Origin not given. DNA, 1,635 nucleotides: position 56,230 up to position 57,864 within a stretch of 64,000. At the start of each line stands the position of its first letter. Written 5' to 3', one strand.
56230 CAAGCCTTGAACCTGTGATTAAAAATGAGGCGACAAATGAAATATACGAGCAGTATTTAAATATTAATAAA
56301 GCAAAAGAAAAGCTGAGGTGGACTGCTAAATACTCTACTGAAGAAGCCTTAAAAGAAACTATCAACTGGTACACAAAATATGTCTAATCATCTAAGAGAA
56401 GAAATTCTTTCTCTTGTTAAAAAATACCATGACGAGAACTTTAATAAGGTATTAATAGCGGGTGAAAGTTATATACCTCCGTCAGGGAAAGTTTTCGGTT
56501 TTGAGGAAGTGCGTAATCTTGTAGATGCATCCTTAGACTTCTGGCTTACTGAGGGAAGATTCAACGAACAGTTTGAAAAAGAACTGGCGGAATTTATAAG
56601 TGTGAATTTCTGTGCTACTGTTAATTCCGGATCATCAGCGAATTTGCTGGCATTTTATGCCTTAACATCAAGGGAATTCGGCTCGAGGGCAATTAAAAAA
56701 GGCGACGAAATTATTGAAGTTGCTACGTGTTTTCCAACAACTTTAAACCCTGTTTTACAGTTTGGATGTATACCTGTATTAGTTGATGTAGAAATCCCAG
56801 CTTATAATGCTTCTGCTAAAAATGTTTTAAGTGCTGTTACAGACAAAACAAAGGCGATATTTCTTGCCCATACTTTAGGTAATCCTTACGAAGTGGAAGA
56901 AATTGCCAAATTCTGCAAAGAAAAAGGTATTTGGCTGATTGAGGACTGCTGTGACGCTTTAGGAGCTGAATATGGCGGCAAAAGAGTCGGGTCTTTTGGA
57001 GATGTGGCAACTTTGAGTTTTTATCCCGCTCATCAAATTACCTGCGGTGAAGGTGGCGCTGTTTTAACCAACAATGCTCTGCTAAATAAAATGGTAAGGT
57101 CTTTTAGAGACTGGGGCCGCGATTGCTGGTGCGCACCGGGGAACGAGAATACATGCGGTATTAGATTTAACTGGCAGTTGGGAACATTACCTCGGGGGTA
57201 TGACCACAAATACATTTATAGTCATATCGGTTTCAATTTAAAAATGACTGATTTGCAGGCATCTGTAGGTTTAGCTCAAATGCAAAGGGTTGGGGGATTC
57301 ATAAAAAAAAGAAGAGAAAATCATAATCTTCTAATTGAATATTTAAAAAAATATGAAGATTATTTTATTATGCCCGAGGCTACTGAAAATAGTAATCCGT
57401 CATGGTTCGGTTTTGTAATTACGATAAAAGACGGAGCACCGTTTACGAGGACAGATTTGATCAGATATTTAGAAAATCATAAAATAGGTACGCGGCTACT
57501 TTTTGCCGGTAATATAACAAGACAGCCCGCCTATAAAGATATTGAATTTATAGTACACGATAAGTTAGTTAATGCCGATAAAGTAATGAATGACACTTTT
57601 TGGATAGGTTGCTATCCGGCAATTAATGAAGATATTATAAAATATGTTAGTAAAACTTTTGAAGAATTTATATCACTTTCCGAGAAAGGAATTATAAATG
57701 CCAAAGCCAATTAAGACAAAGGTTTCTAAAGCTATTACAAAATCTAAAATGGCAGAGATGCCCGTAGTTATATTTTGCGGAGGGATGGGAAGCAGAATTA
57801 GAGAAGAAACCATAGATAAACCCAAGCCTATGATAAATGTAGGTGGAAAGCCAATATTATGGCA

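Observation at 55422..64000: CDP-3,6-dideoxyhexose biosynthesis module (rfbF, rfbG, rfbH/E1 plus downstream reductase) without a visible E3 reductase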

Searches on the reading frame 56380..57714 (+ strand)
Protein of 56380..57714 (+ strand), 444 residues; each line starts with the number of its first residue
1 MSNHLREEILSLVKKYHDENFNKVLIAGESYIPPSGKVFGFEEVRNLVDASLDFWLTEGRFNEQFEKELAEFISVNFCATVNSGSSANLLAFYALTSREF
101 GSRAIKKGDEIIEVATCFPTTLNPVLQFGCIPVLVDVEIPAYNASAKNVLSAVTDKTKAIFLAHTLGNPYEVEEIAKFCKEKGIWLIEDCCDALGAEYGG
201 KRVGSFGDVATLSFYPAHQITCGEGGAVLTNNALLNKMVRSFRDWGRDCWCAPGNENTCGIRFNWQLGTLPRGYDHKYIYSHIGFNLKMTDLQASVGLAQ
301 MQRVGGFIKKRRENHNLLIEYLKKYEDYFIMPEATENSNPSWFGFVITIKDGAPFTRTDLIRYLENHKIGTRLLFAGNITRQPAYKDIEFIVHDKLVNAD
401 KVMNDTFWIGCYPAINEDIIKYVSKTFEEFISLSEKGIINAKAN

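Call 3: search_protein_families(library=ncbifam, proteins=[window:56380-57714:+])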
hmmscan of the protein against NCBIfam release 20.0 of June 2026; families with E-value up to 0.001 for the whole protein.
window:56380-57714:+ (444 aa): 12 families
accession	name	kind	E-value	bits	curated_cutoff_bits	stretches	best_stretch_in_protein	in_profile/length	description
NF011936.0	PRK15407.1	equivalog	1e-205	683.5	423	1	3-432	7-437/440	lipopolysaccharide biosynthesis protein RfbH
TIGR03588.1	PseC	equivalog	3e-59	200.8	423.5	1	46-429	16-378/380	UDP-4-amino-4,6-dideoxy-N-acetyl-beta-L-altrosamine transaminase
TIGR04181.1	NHT_00031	hypoth_equivalog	7.9e-49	166.4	420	2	54-241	24-219/359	LegC family aminotransferase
NF008658.2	PRK11658.1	equivalog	8.7e-38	129.9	631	1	31-430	4-376/379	UDP-4-amino-4-deoxy-L-arabinose aminotransferase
NF008687.0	PRK11706.1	equivalog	5.7e-34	117.5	375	2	104-246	67-209/375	dTDP-4-amino-4,6-dideoxygalactose transaminase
TIGR04427.1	PLP_DesI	equivalog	1.5e-31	109.9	650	2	54-248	45-230/390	dTDP-4-dehydro-6-deoxyglucose aminotransferase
TIGR02379.1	ECA_wecE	subfamily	1.1e-26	93.5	434.85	1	105-246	68-210/376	dTDP-4-amino-4,6-dideoxy-D-glucose transaminase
NF006488.0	PRK08912.1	equivalog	4.3e-06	25.9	498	1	104-170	107-172/387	aminotransferase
NF005817.0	PRK07683.1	equivalog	4.8e-05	22.2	575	1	105-189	110-200/387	aminotransferase A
NF005816.0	PRK07682.1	equivalog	0.00013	20.7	620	1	90-189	95-202/390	aminotransferase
NF006096.0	PRK08248.1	equivalog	0.00019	20.2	726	1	63-190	67-186/431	homocysteine synthase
NF004770.0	PRK06108.1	subfamily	0.00021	20.2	422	1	105-210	117-230/396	pyridoxal phosphate-dependent aminotransferase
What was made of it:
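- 56380..57714 (+): E1/RfbH, a PMP- and [2Fe-2S]-dependent NDP-4-keto-6-deoxyglucose 3-dehydrase. NF011936 scores 683.5 bits against a cutoff of 423 (call 3).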

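Call 4: search_protein_families(library=pfam, proteins=[window:56380-57714:+])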
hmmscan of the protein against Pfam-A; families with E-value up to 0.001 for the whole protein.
window:56380-57714:+ (444 aa): 2 families
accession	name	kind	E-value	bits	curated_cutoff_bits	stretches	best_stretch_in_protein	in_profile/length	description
PF01041.23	DegT_DnrJ_EryC1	-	1.3e-93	314.6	19.8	1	46-426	9-358/360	DegT/DnrJ/EryC1/StrS aminotransferase family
PF01053.26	Cys_Met_Meta_PP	-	5.7e-05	22.3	27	1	63-189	55-173/381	Cys/Met metabolism PLP-dependent enzyme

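Call 11: search_solved_structures(query=window:56380-57714:+, show_alignments=2)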
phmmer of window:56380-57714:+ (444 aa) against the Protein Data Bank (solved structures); distinct sequences matched with E-value up to 0.001: 57.
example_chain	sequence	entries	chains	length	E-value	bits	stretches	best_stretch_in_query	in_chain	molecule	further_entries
3bcx_A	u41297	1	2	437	6.2e-167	559.2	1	3-433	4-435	CDP-6-deoxy-L-threo-D-glycero-4-hexulose-3-dehydrase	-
3bb8_A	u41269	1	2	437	1.1e-165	555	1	3-433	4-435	CDP-4-keto-6-deoxy-D-glucose-3-dehydrase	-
9wvy_A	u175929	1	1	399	6e-49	170.3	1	42-416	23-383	Putative NDP-4-keto-6-deoxyglucose-3-dehydratase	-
2gms_A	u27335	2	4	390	7.1e-47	163.5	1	46-423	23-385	Putative pyridoxamine 5-phosphate-dependent dehydrase, Wbdk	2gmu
3b8x_A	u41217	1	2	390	5.3e-46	160.6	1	46-423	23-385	Pyridoxamine 5-phosphate-dependent dehydrase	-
2r0t_A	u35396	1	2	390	6.8e-46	160.2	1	46-423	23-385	Pyridoxamine 5-phosphate-dependent dehydrase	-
3gr9_A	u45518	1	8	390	1.3e-45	159.3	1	46-423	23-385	ColD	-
7b0m_AAA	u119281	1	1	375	5.3e-42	147.4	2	52-242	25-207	Sugar aminotransferase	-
7b0d_A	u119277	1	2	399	1.4e-40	142.7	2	50-247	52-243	Glutamine--scyllo-inositol transaminase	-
3frk_A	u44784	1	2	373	4.2e-38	134.6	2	55-247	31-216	QdtB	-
3bn1_A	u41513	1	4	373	1.4e-34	123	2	54-248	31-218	Perosamine synthetase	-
3dr7_A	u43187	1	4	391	1.6e-34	122.8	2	54-248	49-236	Putative perosamine synthetase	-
3dr4_A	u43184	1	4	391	2.2e-34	122.3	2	54-248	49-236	Putative perosamine synthetase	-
2c7t_A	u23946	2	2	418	1.8e-31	112.7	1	53-349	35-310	GLUTAMINE-2-DEOXY-SCYLLO-INOSOSE AMINOTRANSFERASE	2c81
5w71_A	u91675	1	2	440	2.1e-31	112.5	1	53-349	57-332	L-glutamine:2-deoxy-scyllo-inosose aminotransferase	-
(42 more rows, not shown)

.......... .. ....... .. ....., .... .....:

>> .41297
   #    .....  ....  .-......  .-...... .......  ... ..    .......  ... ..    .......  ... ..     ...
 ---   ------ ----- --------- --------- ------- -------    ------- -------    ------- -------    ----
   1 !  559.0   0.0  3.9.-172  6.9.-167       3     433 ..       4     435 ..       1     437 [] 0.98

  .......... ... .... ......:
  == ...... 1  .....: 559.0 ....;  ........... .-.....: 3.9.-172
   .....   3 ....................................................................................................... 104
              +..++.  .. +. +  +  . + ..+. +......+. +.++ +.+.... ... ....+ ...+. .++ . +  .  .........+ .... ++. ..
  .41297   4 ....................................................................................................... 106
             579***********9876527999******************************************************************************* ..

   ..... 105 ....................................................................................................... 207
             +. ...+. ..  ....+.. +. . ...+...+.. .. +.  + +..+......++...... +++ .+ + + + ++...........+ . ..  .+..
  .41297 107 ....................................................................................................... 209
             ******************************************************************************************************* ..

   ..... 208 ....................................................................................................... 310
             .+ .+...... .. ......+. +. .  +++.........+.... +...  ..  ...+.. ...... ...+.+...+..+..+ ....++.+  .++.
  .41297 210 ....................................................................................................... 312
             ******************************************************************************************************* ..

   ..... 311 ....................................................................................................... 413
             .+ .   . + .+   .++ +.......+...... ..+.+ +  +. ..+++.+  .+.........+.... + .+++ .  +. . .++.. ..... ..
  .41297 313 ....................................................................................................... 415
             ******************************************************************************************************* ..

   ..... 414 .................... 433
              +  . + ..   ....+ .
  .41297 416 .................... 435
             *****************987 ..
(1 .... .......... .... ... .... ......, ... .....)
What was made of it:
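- On ColD-type reductase-independent 3-dehydratase: ColD scores 163 bits against 559 for E1 (call 11).
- Closest known: ddhA-ddhB-ddhC-ddhD. Same: E1 is 61% identical, with identical catalytic His and [2Fe-2S] cysteines (call 11).
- E1 is 61% identical to the Yersinia enzyme, which works with E3 (call 11).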

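Call 16: find_homologous_proteins(query=window:56380-57714:+, max_evalue=1e-50)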
Query window:56380-57714:+ (444 aa): 8000 proteins with E <= 1e-50 among 8000 candidates; the best 120 are listed.
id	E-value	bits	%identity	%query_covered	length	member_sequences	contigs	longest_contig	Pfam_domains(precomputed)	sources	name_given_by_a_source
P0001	0.0e+0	1034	100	100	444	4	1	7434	PF01041.24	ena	-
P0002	1.1e-265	900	86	99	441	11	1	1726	PF01053.27,PF01041.24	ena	-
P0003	4.0e-212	723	70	98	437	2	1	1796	PF01041.24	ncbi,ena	-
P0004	4.1e-212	723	71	97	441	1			PF01053.27,PF01041.24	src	-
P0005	9.3e-210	715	69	97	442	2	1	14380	PF01041.24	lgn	-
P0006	1.1e-209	715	68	98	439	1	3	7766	PF01053.27,PF01041.24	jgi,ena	-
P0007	2.8e-208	710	68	98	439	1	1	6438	PF01041.24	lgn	-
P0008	3.6e-208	710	68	98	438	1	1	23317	PF01053.27,PF01041.24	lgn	-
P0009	8.4e-208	709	68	98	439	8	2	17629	PF01041.24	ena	-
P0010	2.3e-205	701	68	96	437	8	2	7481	PF01041.24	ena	-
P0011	3.3e-204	697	66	98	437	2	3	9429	PF01041.24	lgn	-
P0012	3.7e-203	693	66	96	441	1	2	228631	PF01041.24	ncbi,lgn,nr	ncbi:MAG: lipopolysaccharide biosynthesis protein RfbH [Patescibacteria group bacterium]|nr:lipopoly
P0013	3.6e-202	690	65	96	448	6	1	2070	PF01041.24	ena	-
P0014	1.0e-201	689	66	98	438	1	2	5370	PF01041.24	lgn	-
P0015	3.5e-199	680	65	96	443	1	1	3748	PF01041.24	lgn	-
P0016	1.1e-195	669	66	96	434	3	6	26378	PF01041.24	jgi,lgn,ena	-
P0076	7.5e-173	594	57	95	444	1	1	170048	PF00266.26,PF01041.24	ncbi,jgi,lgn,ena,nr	ncbi:MAG TPA: lipopolysaccharide biosynthesis protein RfbH [Candidatus Saccharimonadales bacterium]|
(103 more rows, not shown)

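Call 18: find_related_loci(query=A1, collection=genome_contigs, flank=10000)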
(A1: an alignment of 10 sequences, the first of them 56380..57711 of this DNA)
Query A1 (444 aa) in genome_contigs; peptide patterns used: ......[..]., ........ (x = any residue, [..] = any of these).
600 stretches matched a pattern (row limit reached: there are more); 595 encode a relative of the query (tblastn E <= 1e-3); the best 80 are kept; 80 distinct loci.
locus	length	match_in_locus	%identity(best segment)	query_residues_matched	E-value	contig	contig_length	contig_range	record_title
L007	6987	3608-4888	66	6-431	0e+0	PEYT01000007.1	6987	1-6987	MAG: candidate division WWE3 bacterium CG08_land_8_20_14_0_20_40_13 CG08_land_8_20_14_0.20_scaffold_9162_c, whole genome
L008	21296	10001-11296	58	3-433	2e-180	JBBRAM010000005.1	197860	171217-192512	MAG: Burkholderiales bacterium isolate Co_metawrap_2294 Cmw_2294_k141_4469696_length_197860_cov_57.9977, whole genome sh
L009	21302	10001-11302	58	2-434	4e-178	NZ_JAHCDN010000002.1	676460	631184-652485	Variovorax sp. PCZ-1 contig00002, whole genome shotgun sequence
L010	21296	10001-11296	57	3-433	7e-175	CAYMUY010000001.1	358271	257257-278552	MAG TPA_asm: uncultured Thiobacillus sp. isolate binchicken_co284_52 genome assembly, contig: NODE_30_length_358271_cov_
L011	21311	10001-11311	55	2-437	1e-174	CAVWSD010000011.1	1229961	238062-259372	MAG: uncultured Acidobacteriaceae bacterium isolate MFD01213.bin.1.53 genome assembly, contig: contig_2473, whole genome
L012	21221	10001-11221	60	25-431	7e-174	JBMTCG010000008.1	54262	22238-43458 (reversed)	MAG: Flavobacteriales bacterium isolate LKB_V4_S16_100percent_par_LKB_V4_S16_metabat.46 NODE_252_length_54262_cov_7.8639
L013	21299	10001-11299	57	3-434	9e-174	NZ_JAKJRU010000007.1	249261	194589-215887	Pseudomonas oligotrophica strain JM10B5a NODE_7_length_249361_cov_171.962922, whole genome shotgun sequence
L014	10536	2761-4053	58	5-434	3e-173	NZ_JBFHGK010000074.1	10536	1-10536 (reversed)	MAG: Mariniflexile sp. isolate Mix_sand07.2021.05.G.151 k141_837040_length_10536_cov_28.0419, whole genome shotgun seque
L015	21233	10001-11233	58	22-432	1e-172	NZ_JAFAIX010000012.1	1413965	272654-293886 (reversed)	MAG: Chitinophaga sp. isolate CP_BE_BS_R2_1 BE_BS_R2_k147_2386224, whole genome shotgun sequence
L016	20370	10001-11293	56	2-431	2e-172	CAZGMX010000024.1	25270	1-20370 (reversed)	MAG TPA_asm: uncultured Actinomycetota bacterium isolate binchicken_co232_128 genome assembly, contig: NODE_3571_length_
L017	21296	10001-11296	56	3-433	1e-173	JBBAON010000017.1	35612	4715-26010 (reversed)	MAG: Candidatus Methylopumilus sp. isolate EUL_142 ctg17-EUL_142, whole genome shotgun sequence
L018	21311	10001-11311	55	2-437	1e-171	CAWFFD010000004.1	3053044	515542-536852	MAG: uncultured Acidobacteriaceae bacterium isolate MFD04463.bin.1.93 genome assembly, contig: contig_8981, whole genome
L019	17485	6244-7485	58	19-432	8e-172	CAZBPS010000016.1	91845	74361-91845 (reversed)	MAG TPA_asm: uncultured Flavipsychrobacter sp. isolate SRP285395_co1_537 genome assembly, contig: NODE_237_length_91845_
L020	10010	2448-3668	58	28-434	3e-171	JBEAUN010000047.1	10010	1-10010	MAG: Pseudomonadota bacterium isolate NASQAN2011_177_B_bin.40 scaffold_635436, whole genome shotgun sequence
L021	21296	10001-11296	56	3-433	3e-171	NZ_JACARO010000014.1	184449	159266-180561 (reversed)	Pseudomonas sp. P7548 p7548-P-gingeri_S19_L001_contig_14, whole genome shotgun sequence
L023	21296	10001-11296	56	3-433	3e-170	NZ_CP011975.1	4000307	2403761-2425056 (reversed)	Yersinia aleksiciae strain 159 chromosome, complete genome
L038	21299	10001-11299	57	3-434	1e-168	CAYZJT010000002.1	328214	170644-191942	MAG TPA_asm: uncultured Flavobacteriaceae bacterium isolate SRP063590_co1_91 genome assembly, contig: NODE_13_length_328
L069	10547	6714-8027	54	1-435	5e-168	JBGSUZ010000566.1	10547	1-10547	MAG: Acidaminobacteraceae bacterium isolate JTS-AC445 k141_4552818, whole genome shotgun sequence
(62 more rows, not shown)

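Call 25: search_protein_families(library=pfam, proteins=[L008:15204-16205:+, L015:8172-9902:+, L009:11305-12126:+, L008:14190-15200:+, L009:12123-13046:+, L020:3587-4798:+, L013:12997-14274:+, L008:17455-18615:+, L017:13158-14054:+, L017:14064-15083:+], max_evalue=0.00001)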
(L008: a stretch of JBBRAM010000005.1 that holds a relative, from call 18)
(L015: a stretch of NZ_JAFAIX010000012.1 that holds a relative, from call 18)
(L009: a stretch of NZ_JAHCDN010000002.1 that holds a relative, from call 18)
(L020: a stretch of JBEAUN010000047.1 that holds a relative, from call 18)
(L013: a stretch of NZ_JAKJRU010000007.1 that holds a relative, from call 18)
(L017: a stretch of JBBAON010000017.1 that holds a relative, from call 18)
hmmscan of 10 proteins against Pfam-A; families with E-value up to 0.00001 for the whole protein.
L008:15204-16205:+ (333 aa): 3 families
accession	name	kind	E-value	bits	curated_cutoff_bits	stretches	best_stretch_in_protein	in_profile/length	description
PF00535.33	Glycos_transf_2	-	7.3e-29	101.3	23.3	1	14-116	1-105/168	Glycosyl transferase family 2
PF10111.15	Glyco_tranf_2_2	-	2.6e-08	34.1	27.3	1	38-212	25-206/276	Glycosyltransferase like family 2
PF13641.12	Glyco_tranf_2_3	-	1.3e-07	32.3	27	1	13-109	3-106/230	Glycosyltransferase like family 2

L015:8172-9902:+ (576 aa): 3 families
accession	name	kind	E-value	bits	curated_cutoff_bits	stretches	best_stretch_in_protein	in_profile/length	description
PF02775.26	TPP_enzyme_C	-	3.2e-45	154.1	21.9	1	391-543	1-151/151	Thiamine pyrophosphate enzyme, C-terminal TPP binding domain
PF02776.23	TPP_enzyme_N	-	2.4e-36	124.5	26.8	1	1-124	1-119/119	Thiamine pyrophosphate enzyme, N-terminal TPP binding domain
PF00205.28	TPP_enzyme_M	-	6.6e-34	117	30.4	1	197-329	4-137/137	Thiamine pyrophosphate enzyme, central domain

L009:11305-12126:+ (273 aa): 3 families
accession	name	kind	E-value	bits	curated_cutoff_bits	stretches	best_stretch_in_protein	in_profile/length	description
PF00456.26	Transketolase_N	-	5.4e-34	118.1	22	1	11-262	7-269/334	Transketolase, thiamine diphosphate binding domain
PF00676.26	E1_dh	-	4.3e-08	32.9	22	1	94-216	82-202/300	Dehydrogenase E1 component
PF13292.11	DXP_synthase_N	-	4.3e-07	29.9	21.2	0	118-177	115-173/274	1-deoxy-D-xylulose-5-phosphate synthase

L008:14190-15200:+ (336 aa): 1 family
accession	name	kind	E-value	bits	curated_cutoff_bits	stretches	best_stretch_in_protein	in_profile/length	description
PF00535.33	Glycos_transf_2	-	1.6e-17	64.4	23.3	1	6-132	1-124/168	Glycosyl transferase family 2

L009:12123-13046:+ (307 aa): 2 families
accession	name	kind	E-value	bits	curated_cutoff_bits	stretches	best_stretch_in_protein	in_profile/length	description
PF02779.29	Transket_pyr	-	2.5e-28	99.3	27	1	1-158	5-169/174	Transketolase, pyrimidine binding domain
PF02780.25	Transketolase_C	-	6.6e-13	49.1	25.9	1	185-277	9-107/124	Transketolase, C-terminal domain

L020:3587-4798:+ (403 aa): 1 family
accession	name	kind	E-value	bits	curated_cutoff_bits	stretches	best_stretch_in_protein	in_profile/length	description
PF03102.20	NeuB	-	1.2e-32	113.8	22.1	1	84-271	12-205/241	NeuB family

L013:12997-14274:+ (425 aa): 0 families

L008:17455-18615:+ (386 aa): 5 families
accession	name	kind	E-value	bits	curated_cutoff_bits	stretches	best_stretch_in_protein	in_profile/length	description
PF00534.26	Glycos_transf_1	-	3.3e-32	111.8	26.4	1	205-346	13-158/172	Glycosyl transferases group 1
PF13692.12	Glyco_trans_1_4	-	2.5e-30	106.1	27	1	208-344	2-140/142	Glycosyl transferases group 1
PF13439.12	Glyco_transf_4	-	4.9e-18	66.2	28.5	1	20-186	2-169/170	Glycosyltransferase Family 4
PF20706.3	GT4-conflict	-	8.9e-12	45.1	26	1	197-323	187-323/385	Family 4 Glycosyltransferase in conflict systems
PF13579.12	Glyco_trans_4_4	-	1.3e-11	45.5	29.7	1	60-181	42-157/158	Glycosyl transferase 4-like domain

L017:13158-14054:+ (298 aa): 2 families
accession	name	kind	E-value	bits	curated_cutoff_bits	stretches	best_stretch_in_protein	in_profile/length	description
PF09290.16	AcetDehyd-dimer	-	2e-52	177.5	26.6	1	135-272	1-138/138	Prokaryotic acetaldehyde dehydrogenase, dimerisation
PF01118.30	Semialdhyde_dh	-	6.1e-06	27.1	26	0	12-107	1-99/121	Semialdehyde dehydrogenase, NAD binding domain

L017:14064-15083:+ (339 aa): 2 families
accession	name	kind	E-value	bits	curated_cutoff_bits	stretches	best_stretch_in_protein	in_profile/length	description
PF00682.25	HMGL-like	-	8.4e-44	150.3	29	1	5-260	2-258/260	HMGL-like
PF07836.16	DmpG_comm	-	3.7e-24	84.5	27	1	275-332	5-62/63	DmpG-like communication domain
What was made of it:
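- Tried and rejected: The recurrent families are SDRs, RfbF, GT2, YerE-like ThDP enzymes and split transketolases (call 25).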
